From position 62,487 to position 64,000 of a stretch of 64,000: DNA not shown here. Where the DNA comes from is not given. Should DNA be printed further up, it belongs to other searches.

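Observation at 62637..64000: Long atypical-composition membrane-protein ORF missed by the ORF track (runs off the window end)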

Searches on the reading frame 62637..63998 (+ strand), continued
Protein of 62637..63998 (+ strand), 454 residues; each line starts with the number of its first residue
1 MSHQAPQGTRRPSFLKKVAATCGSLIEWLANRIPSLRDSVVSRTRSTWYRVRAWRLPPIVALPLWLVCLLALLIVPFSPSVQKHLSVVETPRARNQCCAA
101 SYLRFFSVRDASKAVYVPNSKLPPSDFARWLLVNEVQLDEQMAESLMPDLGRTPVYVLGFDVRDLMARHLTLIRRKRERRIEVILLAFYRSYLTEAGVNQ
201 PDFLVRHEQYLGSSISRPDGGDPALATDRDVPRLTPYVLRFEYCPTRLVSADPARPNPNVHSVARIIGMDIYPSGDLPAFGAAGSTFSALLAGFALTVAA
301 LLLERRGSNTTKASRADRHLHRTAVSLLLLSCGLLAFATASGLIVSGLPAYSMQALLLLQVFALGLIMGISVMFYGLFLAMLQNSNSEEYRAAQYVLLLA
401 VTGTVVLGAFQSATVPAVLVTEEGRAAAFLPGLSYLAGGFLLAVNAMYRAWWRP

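Call 57: predict_structure(alignment_id=A1)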
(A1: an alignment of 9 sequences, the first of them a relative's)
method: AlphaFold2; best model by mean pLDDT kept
length: 887 residues; sequences in the alignment: 9
mean_pLDDT: 49.5   pTM: 0.50
mean pLDDT of the five models: 49.5, 47.7, 47.2, 46.2, 42.6
residues with pLDDT >= 90: 17; 70-90: 113; 50-70: 263; < 50: 494
segments of 3 or more residues with pLDDT < 50: 1-16, 32-129, 131-142, 146-275, 307-315, 421-426, 453-522, 550-553, 587-628, 697-700, 706-715, 743-809, 822-837
pLDDT, mean of each block of 10 residues (from residue 1): 32 48 51 42 38 38 42 33 26 26 27 35 45 42 47 30 29 27 25 25 25 28 32 25 25 34 34 57 88 91 60 53 84 89 79 71 84 87 70 82 77 61 50 64 66 44 37 37 33 33 30 33 56 67 59 56 63 65 56 41 33 36 40 64 68 62 53 61 61 53 50 55 65 70 39 28 33 34 30 38 40 64 33 43 60 66 68 67 58
secondary structure, 60 per line:
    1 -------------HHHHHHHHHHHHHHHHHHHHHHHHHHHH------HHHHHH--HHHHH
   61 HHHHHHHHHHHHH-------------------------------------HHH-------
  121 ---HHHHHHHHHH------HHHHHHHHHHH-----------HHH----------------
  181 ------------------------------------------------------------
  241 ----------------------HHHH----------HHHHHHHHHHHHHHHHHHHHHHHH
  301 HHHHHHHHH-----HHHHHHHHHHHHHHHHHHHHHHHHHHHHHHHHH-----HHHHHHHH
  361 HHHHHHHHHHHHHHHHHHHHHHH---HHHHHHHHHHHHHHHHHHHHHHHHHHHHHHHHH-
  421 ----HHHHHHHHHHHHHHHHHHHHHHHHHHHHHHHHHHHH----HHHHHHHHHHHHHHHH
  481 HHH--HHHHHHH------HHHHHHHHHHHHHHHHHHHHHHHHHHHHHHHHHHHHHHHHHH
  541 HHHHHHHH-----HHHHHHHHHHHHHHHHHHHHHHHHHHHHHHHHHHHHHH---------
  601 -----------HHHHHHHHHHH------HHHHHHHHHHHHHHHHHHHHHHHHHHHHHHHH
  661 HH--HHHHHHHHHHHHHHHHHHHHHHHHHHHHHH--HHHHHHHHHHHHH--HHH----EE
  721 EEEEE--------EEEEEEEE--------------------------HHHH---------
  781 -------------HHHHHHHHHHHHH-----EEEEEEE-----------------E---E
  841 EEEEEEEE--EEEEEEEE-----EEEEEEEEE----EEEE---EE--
elements in order (helices of 4 or more, strands of 3 or more residues): H14-41 H48-53 H56-73 H124-133 H140-150 H263-266 H277-309 H315-347 H353-383 H387-419 H425-460 H465-483 H486-492 H499-548 H554-591 H612-622 H629-662 H665-694 H697-709 E719-725 E734-741 H768-771 H794-806 E812-818 E840-848 E851-858 E864-872 E877-880

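Call 63: fold_search(model_id=the predicted structure, library=pdb)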
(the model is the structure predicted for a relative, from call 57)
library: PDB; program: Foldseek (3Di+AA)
matches with E <= 10: 232; with E <= 0.001: 0
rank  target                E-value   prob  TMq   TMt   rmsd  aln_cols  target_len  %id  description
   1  8dl6_A                2.5e-01  0.10  0.08  0.13  25.0       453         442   14  Cryo-EM structure of human ferroportin/slc40 bound to Ca2+ in nanodisc (released 2023-01-25)
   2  9xqn_A                4.8e-01  0.14  0.10  0.20  26.1       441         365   11  Cryo-EM structure of apo form of GPR75-bRIL-Fab complex (released 2026-02-04)
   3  5gpj_D                7.3e-01  0.10  0.10  0.12  23.8       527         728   13  Crystal Structure of Proton-Pumping Pyrophosphatase (released 2016-12-28)
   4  8jw4                  7.6e-01  0.06  0.07  0.06  24.9       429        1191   12  Cryo-EM structure of Plasmodium falciparum multidrug resistance protein 1 in the apo state without H1 helix (released 2023-08-30)
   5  6u55_A                9.5e-01  0.51  0.06  0.38   5.9        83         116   17  Anti-Zaire ebolavirus Nucleoprotein Single Domain Antibody Zaire E (ZE) Complexed with Sudan ebolavirus Nucleoprotein  (released 2019-11-06)
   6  8ipq_A                1.0e+00  0.11  0.10  0.14  19.9       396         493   16  Cryo-EM structure of heme transporter CydDC from Mycobacterium smegmatis in the inward facing apo state (released 2023-06-14)
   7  6pe4_H                1.0e+00  0.21  0.10  0.34   8.7       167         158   17  Yeast Vo motor in complex with 1 VopQ molecule (released 2020-05-20)
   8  6raj_B                1.0e+00  0.12  0.11  0.14  26.5       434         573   12  Heterodimeric ABC exporter TmrAB in vanadate trapped outward-facing open conformation (released 2019-07-31)
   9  4q4j_A                1.1e+00  0.21  0.15  0.20  21.3       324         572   14  Structure of crosslinked TM287/288_S498C_S520C mutant (released 2014-07-16)
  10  8b37_A                1.1e+00  0.11  0.13  0.16  16.8       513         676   13  Crystal structure of Pyrobaculum aerophilum potassium-independent proton pumping membrane integral pyrophosphatase in  (released 2024-01-17)
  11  5uen_A                1.2e+00  0.09  0.11  0.20  31.1       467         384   13  Crystal structure of the human adenosine A1 receptor A1AR-bRIL in complex with the covalent antagonist DU172 at 3.2A r (released 2017-03-01)
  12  5och_A                1.2e+00  0.04  0.07  0.09  21.6       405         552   14  The crystal structure of human ABCB8 in an outward-facing state (released 2018-07-25)
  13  6wh4_A                1.3e+00  0.09  0.11  0.20  22.9       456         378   10  Crystal structure of HTR2A with inverse agonist (released 2020-09-23)
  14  6wh4_C                1.4e+00  0.08  0.11  0.21  24.3       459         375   12  Crystal structure of HTR2A with inverse agonist (released 2020-09-23)
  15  5zkq_B                1.4e+00  0.07  0.11  0.19  26.8       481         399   10  Crystal structure of the human platelet-activating factor receptor in complex with ABT-491 (released 2018-06-20)
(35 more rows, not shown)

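Call 68: find_encoding_contigs(protein=P0010, flank=10000, max_places=2)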
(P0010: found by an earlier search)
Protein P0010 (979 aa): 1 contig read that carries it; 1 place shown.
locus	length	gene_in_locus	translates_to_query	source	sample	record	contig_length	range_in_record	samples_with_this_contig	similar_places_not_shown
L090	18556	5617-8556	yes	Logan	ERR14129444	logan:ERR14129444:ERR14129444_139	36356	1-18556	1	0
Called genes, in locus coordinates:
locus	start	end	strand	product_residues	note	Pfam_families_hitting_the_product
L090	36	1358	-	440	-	PF01979:Amidohydro_1, PF12890:DHOase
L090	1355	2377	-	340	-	PF02729:OTCace_N, PF00185:OTCace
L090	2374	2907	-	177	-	PF00156:Pribosyltran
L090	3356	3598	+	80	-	-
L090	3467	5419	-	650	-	PF08534:Redoxin, PF00578:AhpC-TSA, PF03712:Cu2_monoox_C (weak), PF13833:EF-hand_8 (faint), PF00036:EF-hand_1 (faint), PF13202:EF-hand_5 (faint), PF13405:EF-hand_6 (faint)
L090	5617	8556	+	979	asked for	-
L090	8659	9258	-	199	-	PF02223:Thymidylate_kin, PF13521:AAA_28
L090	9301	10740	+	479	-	PF01565:FAD_binding_4, PF02913:FAD-oxidase_C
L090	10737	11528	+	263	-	PF01565:FAD_binding_4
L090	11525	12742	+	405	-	PF00037:Fer4 (faint), PF12837:Fer4_6 (faint), PF12838:Fer4_7, PF13183:Fer4_8, PF13187:Fer4_9 (faint), PF13484:Fer4_16 (weak), PF13534:Fer4_17, PF02754:CCG, +1 more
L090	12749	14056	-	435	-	PF01882:DUF58, PF13519:VWA_2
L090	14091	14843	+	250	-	PF06271:RDD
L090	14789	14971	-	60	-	-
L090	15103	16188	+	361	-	PF02463:SMC_N, PF13476:AAA_23, PF13304:AAA_21 (faint)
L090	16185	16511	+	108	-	PF05258:DciA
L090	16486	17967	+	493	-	PF03772:Competence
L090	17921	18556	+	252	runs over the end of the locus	PF00753:Lactamase_B, PF23023:Anti-Pycsar_Apyc1 (faint), PF12706:Lactamase_B_2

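Call 69: find_encoding_contigs(protein=P0011, flank=10000, max_places=2)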
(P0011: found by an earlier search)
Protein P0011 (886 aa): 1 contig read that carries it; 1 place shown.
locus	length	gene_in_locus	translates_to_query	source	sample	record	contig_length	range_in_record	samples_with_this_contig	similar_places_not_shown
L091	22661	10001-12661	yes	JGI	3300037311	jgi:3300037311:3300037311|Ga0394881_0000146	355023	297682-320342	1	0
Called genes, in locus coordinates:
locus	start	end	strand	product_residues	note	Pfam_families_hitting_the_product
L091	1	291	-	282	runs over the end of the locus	PF02195:ParB_N, PF17762:HTH_ParB, PF23552:ParB_C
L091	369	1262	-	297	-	PF01841:Transglut_core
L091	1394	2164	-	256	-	PF00142:Fer4_NifH (weak), PF01656:CbiA, PF02374:ArsA_ATPase (faint), PF06564:CBP_BcsQ (faint), PF09140:MipZ (faint), PF10609:ParA, PF13614:AAA_31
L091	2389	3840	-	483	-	PF00669:Flagellin_N, PF07196:Flagellin_IN, PF00700:Flagellin_C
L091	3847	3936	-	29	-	-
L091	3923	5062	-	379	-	PF05157:MshEN, PF10609:ParA (weak), PF13614:AAA_31 (faint), PF01656:CbiA (weak)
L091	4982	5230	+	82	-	-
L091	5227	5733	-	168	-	-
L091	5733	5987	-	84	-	-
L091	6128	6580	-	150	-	PF00027:cNMP_binding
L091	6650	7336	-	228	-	-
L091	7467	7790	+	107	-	-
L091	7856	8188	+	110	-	PF00166:Cpn10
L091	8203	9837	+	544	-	PF00118:Cpn60_TCP1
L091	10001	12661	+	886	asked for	-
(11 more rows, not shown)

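Call 76: search_dna_similar(query=P0001, collection=phages, mode=protein, max_evalue=0.01)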
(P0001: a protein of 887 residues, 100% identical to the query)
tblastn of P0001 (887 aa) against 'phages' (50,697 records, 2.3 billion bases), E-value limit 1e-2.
No match.

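Call 77: search_dna_similar(query=P0001, collection=plasmids, mode=protein, max_evalue=0.01)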
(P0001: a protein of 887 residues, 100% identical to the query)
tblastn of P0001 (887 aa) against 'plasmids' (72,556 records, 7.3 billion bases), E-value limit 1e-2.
No match.

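Call 87: find_encoding_contigs(protein=P0003, flank=8000, max_places=2)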
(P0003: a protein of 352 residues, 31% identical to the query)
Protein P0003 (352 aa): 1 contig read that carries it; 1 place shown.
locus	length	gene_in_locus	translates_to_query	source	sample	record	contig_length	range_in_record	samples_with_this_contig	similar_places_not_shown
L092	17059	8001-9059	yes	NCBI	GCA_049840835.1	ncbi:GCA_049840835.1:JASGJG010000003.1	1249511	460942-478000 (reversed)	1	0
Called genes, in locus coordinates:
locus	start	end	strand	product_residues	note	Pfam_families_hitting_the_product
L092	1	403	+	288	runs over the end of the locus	PF11340:DUF3142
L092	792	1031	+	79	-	-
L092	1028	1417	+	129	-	-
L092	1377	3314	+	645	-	PF13525:YfiO (faint)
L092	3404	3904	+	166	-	PF04542:Sigma70_r2, PF08281:Sigma70_r4_2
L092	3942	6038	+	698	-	PF02706:Wzz (faint)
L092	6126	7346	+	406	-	PF02254:TrkA_N, PF13241:NAD_binding_7 (faint), PF21799:MurD-like_N (faint), PF07885:Ion_trans_2, PF02254:TrkA_N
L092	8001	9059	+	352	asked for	-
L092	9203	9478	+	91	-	-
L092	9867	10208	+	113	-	-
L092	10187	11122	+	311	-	PF00595:PDZ (faint), PF13180:PDZ_2, PF17820:PDZ_6, PF03572:Peptidase_S41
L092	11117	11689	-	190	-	-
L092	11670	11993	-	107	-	PF21983:NikA-like, PF08681:TacA1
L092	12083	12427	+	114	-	-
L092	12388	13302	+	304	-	PF13810:DUF4185 (weak)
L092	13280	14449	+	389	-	PF13810:DUF4185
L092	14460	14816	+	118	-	-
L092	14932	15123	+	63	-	-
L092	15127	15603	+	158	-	PF25535:DUF7919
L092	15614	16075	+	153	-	-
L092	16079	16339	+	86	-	-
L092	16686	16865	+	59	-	-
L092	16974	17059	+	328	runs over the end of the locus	PF08240:ADH_N, PF00107:ADH_zinc_N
